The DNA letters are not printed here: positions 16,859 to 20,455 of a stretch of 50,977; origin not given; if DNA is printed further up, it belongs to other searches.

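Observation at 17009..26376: HdrA split inside its inserted ferredoxin domain, with the halves fused to NuoE-like and HydA/NuoG-N-terminal-like modules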

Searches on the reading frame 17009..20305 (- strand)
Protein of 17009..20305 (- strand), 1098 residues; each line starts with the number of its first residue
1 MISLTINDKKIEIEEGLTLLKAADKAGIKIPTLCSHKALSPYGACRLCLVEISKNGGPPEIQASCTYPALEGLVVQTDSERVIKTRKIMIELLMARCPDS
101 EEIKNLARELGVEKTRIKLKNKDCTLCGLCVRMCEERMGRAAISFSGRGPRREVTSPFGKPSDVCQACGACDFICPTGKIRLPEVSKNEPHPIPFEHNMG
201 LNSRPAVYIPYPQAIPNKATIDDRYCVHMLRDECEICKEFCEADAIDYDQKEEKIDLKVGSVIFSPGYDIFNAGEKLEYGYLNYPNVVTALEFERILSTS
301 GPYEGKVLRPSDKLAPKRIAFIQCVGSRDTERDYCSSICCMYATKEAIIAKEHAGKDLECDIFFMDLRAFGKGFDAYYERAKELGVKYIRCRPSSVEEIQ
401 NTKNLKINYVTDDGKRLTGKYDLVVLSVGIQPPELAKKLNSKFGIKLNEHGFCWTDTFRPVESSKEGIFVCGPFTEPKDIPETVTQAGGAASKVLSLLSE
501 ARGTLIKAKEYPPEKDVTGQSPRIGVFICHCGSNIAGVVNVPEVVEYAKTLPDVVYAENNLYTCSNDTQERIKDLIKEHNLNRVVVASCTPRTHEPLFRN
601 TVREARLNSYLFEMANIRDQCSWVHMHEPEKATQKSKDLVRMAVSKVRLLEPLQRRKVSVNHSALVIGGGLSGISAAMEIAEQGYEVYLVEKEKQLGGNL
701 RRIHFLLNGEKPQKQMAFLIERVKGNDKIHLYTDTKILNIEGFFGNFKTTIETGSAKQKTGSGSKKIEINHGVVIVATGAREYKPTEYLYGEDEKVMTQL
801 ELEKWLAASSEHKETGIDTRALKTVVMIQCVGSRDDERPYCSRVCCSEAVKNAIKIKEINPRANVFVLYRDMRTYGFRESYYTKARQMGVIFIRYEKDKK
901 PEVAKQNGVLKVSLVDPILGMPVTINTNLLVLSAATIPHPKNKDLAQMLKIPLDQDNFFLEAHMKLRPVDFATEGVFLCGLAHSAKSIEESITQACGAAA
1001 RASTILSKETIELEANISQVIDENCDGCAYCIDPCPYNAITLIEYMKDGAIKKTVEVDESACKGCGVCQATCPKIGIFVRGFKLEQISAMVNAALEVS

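Call 4: search_protein_families(library=pfam, proteins=[window:17009-20305:-], max_evalue=0.01)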
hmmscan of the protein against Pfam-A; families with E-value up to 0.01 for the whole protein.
window:17009-20305:- (1098 aa): 21 families
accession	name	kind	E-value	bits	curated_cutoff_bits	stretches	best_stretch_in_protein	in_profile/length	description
PF07992.20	Pyr_redox_2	-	1.3e-19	71.2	26.1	2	664-798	3-125/291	Pyridine nucleotide-disulphide oxidoreductase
PF13510.11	Fer2_4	-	4.6e-17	62.3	22.8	1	1-79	3-81/82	2Fe-2S iron-sulfur cluster binding domain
PF12838.12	Fer4_7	-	1.4e-12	48.3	27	2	1024-1074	1-50/52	4Fe-4S dicluster domain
PF14697.11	Fer4_21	-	9.9e-11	42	35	2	995-1042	10-59/59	4Fe-4S dicluster domain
PF00037.32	Fer4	-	1.3e-10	41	21.1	2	1020-1041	3-24/24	4Fe-4S binding domain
PF01266.30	DAO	-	1.1e-08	35.4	27.9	1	665-698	3-37/353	FAD dependent oxidoreductase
PF13450.12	NAD_binding_8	-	4.4e-08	33.7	21.9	1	666-705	1-40/68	NAD(P)-binding Rossmann-like domain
PF12831.13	FAD_oxidored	-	7.4e-08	32.5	27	1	665-700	3-38/416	FAD dependent oxidoreductase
PF00890.30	FAD_binding_2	-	1.7e-07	31.3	20.4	1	664-700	2-38/414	FAD binding domain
PF13484.11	Fer4_16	-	2.3e-06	28.7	30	0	1024-1073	1-64/66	4Fe-4S double cluster binding domain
PF13738.12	Pyr_redox_3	-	8e-06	25.7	30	1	661-742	164-240/305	Pyridine nucleotide-disulphide oxidoreductase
PF03486.20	HI0933_like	-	6.5e-05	22.9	50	1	664-699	3-38/244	HI0933-like protein Rossmann domain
PF13187.11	Fer4_9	-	0.0001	22.7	27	1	1024-1074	1-49/52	4Fe-4S dicluster domain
PF12837.12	Fer4_6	-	0.00036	20.8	25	1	1054-1074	1-21/24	4Fe-4S binding domain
PF01134.28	GIDA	-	0.00036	20.1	22.1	1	665-693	3-31/391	Glucose inhibited division protein A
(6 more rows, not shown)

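Call 23: search_solved_structures(query=window:17009-20305:-, show_alignments=1, max_evalue=0.001)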
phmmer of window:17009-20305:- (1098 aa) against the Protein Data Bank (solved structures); distinct sequences matched with E-value up to 0.001: 76 (the best 60 are shown).
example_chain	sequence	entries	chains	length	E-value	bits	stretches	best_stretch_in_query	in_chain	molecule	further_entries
5odc_A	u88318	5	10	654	8.6e-170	570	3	520-751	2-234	Heterodisulfide reductase, subunit A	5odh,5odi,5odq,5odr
8rvu_a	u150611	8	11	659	1.5e-164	552.6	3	514-753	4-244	H(2):CoB-CoM heterodisulfide,ferredoxin reductase subunit A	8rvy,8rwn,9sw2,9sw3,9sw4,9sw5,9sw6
8rvv_A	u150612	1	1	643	1.1e-162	546.4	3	162-452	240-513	H(2):CoB-CoM heterodisulfide,ferredoxin reductase subunit A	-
9sfi_A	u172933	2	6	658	8.2e-142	477.3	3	163-432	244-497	CoB--CoM heterodisulfide reductase iron-sulfur subunit A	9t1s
7bkb_A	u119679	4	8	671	1.3e-141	476.7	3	520-752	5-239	CoB--CoM heterodisulfide reductase iron-sulfur subunit A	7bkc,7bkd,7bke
9mqx_A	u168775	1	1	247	2e-37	131.7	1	4-182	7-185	NADH:ubiquinone oxidoreductase chain G-like protein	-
6tjr_A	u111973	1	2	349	5.4e-37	130.3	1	259-497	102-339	Fumarate reductase/succinate dehydrogenase flavoprotein domain protein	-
8a6t_A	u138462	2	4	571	9.3e-31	109.6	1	1-180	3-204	Electron bifurcating hydrogenase subunit HydA1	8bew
9bov_A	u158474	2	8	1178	2.8e-28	101.4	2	2-95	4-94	Molybdopterin oxidoreductase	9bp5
8oh5_C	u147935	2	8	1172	1.6e-25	92.3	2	2-94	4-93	Formate dehydrogenase-O, major subunit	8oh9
7t2r_A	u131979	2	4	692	1.7e-24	88.9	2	2-95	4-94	NiFe hydrogenase subunit A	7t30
7p5h_A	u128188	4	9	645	3.7e-19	71.2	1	17-182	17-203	Fe-hydrogenase, subunit alpha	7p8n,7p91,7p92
7q4v_A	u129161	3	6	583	7.8e-19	70.1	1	2-181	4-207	Iron hydrogenase HydA1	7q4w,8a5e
6gcs_A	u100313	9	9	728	1.8e-18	68.9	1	2-98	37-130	75-KDA PROTEIN (NUAM) | Subunit NUAM of NADH:Ubiquinone Oxidoreductase (Complex I) | NADH-ubiquinone oxidoreductase 78 kDa subunit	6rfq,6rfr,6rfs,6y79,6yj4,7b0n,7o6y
5xf9_B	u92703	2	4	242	1.5e-17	65.9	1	4-96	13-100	NAD-reducing hydrogenase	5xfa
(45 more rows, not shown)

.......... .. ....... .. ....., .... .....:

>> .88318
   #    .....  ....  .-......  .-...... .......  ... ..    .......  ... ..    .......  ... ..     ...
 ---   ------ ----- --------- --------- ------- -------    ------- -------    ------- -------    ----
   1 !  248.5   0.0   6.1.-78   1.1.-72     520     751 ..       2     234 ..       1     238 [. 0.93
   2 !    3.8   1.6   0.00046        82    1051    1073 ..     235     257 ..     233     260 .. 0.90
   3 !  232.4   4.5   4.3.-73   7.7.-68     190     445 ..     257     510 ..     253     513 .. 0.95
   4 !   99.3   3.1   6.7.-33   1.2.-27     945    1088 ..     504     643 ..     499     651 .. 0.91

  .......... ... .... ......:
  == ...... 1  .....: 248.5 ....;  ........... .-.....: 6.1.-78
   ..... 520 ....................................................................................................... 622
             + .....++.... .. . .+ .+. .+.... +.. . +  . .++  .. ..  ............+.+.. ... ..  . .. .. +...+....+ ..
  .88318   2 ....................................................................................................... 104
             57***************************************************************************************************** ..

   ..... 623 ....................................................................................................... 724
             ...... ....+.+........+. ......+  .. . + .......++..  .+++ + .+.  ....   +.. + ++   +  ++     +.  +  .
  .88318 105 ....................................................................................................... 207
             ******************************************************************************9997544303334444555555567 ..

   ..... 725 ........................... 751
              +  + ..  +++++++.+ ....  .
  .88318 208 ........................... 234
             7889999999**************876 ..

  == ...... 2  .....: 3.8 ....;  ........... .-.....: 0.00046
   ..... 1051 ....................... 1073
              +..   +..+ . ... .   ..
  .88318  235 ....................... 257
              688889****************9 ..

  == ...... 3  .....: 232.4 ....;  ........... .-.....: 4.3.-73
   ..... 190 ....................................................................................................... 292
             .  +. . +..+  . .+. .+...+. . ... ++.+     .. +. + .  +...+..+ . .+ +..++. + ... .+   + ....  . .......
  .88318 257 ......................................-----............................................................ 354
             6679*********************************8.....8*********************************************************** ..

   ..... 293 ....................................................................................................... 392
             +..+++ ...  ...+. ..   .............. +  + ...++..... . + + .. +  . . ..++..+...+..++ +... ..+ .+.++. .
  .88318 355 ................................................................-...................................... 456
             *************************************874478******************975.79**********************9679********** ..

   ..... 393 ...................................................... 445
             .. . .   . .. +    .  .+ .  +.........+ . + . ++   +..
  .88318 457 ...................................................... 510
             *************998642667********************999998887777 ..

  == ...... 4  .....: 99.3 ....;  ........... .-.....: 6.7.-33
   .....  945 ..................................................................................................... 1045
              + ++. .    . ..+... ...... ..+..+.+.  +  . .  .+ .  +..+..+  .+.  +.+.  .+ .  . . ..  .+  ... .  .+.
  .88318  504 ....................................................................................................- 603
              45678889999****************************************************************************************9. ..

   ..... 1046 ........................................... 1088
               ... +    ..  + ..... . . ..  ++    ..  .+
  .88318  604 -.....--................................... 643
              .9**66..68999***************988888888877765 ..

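Call 44: search_protein_families(library=ncbifam, proteins=[window:17009-20305:-], max_evalue=0.00001)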
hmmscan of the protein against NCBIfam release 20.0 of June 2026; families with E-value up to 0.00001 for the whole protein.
window:17009-20305:- (1098 aa): 37 families (the best 25 are shown)
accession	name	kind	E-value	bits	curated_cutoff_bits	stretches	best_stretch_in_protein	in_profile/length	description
NF040770.1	hetero_SS_HdrA2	exception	2.5e-258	859.2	1100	3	186-501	250-563/777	CoB-CoM heterodisulfide reductase HdrA2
NF041778.1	hetero_SS_HdrA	equivalog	1.3e-204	681.3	1400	3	162-505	245-577/771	ferredoxin:CoB-CoM heterodisulfide reductase subunit HdrA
NF041891.1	hdrA_Methbact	equivalog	4.7e-180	600.4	1300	3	163-498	238-556/762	ferredoxin:CoB-CoM heterodisulfide reductase subunit HdrA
NF040763.1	FeFe_hydrog_A6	exception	7e-33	113.8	765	1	2-181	1-206/571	NADH-dependent [FeFe] hydrogenase, group A6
NF005745.0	PRK07569.1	equivalog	7e-32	110.7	333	1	2-180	4-207/238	bidirectional hydrogenase complex protein HoxU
TIGR01973.1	NuoG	equivalog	1.2e-25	90.4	470.05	1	4-96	1-90/606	NADH-quinone oxidoreductase subunit NuoG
NF009454.0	PRK12814.1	equivalog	6.9e-21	74.3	916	1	2-99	4-99/657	putative NADPH-dependent glutamate synthase small subunit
NF005895.0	PRK07860.1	equivalog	7e-19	67.3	802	1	1-96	17-111/811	NADH-quinone oxidoreductase subunit G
NF006305.0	PRK08493.1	equivalog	4.8e-16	58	591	1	1-91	1-86/819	NADH-quinone oxidoreductase subunit G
NF040762.1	Hydr_FeFe_Clost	exception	8.3e-16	57.7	900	1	3-93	2-89/572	ferredoxin hydrogenase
NF009410.0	PRK12771.1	subfamily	1.9e-12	46.5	516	1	656-701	133-178/566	NAD(P)-binding protein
NF042909.1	FMH_DH_FwdF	exception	2.1e-12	46.8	375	1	1010-1084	241-318/336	tungsten-dependent formylmethanofuran dehydrogenase subunit FwdF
TIGR01350.1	lipoamide_DH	equivalog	4.8e-08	32.1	408.8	0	664-698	4-37/461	dihydrolipoyl dehydrogenase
TIGR03467.1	HpnE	equivalog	4.9e-08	32.7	283.05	1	665-701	2-38/430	hydroxysqualene dehydroxylase HpnE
NF042987.1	OGOR_delta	exception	1.1e-07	31.9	125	0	1024-1080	32-88/89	2-oxoglutarate ferredoxin oxidoreductase subunit delta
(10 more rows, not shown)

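Call 70: find_encoding_contigs(protein=window:17009-20305:-, flank=1000, max_places=3)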
Protein window:17009-20305:- (1098 aa): no gene with exactly this product is on record in the collection.
